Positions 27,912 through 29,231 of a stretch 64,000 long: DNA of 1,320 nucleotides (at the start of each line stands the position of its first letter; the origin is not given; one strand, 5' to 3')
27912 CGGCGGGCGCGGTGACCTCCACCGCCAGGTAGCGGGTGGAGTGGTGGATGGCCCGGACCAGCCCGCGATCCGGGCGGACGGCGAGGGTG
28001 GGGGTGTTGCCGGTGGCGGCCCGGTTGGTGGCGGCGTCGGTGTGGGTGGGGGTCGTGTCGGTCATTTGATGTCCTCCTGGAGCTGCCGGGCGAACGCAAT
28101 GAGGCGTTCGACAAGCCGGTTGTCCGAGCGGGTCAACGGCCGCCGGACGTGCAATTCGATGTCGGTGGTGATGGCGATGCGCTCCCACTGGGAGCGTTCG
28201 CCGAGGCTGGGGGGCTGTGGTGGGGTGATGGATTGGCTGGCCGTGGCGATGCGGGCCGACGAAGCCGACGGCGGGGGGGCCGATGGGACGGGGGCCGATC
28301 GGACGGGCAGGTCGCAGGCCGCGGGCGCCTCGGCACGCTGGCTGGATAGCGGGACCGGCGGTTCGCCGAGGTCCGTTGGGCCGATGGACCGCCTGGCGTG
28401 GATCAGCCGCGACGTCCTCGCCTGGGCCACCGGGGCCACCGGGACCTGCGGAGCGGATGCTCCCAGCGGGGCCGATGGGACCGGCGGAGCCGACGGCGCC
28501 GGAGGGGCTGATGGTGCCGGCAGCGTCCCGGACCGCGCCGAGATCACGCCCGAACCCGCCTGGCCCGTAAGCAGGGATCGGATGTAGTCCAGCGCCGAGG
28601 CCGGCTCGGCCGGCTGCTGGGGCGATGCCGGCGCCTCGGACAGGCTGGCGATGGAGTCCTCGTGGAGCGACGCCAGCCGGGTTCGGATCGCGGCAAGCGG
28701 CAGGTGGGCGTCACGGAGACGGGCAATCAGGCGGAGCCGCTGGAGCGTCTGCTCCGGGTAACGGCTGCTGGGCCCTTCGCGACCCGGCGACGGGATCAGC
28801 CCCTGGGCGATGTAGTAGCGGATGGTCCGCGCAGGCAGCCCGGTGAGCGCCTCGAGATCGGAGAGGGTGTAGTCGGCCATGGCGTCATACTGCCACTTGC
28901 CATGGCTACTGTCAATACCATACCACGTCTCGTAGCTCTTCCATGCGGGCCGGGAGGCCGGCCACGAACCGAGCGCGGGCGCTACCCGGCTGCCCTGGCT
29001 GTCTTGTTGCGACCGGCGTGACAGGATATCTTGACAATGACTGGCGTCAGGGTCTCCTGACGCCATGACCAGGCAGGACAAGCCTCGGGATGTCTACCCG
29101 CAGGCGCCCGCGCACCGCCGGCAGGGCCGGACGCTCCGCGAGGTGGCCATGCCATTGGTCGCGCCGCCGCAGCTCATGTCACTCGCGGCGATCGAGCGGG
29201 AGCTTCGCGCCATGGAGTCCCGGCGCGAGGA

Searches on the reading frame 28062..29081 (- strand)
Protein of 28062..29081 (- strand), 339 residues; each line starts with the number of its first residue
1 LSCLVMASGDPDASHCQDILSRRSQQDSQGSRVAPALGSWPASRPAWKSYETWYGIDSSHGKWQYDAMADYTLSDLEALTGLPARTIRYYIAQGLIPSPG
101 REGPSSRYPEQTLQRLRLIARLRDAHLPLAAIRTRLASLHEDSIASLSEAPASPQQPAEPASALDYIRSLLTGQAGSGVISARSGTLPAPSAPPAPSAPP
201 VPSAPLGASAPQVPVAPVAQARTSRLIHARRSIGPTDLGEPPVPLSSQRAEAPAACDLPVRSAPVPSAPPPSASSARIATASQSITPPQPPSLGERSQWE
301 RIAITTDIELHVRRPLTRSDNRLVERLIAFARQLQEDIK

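Call 7: search_protein_families(library=pfam, proteins=[window:28062-29081:-], max_evalue=0.01)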
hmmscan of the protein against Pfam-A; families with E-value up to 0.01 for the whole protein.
window:28062-29081:- (339 aa): 3 families
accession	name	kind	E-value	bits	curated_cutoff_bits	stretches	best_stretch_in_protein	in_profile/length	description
PF13411.12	MerR_1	-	1.1e-14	54.6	21.6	1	71-138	1-68/69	MerR HTH family regulatory protein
PF00376.29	MerR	-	6.5e-08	32.7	28.2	1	74-101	3-30/38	MerR family regulatory protein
PF12728.13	HTH_17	-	0.0087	16.7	27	0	71-115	2-45/51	Helix-turn-helix domain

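Call 87: search_protein_families(library=padloc, proteins=[window:28062-28880:-], max_evalue=0.00001)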
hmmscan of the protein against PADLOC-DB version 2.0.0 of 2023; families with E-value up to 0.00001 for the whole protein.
window:28062-28880:- (272 aa): 1 family
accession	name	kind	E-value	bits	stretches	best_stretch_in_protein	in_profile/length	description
PDLC04133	mad1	-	1.3e-06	26.6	1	4-49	6-50/60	mads_1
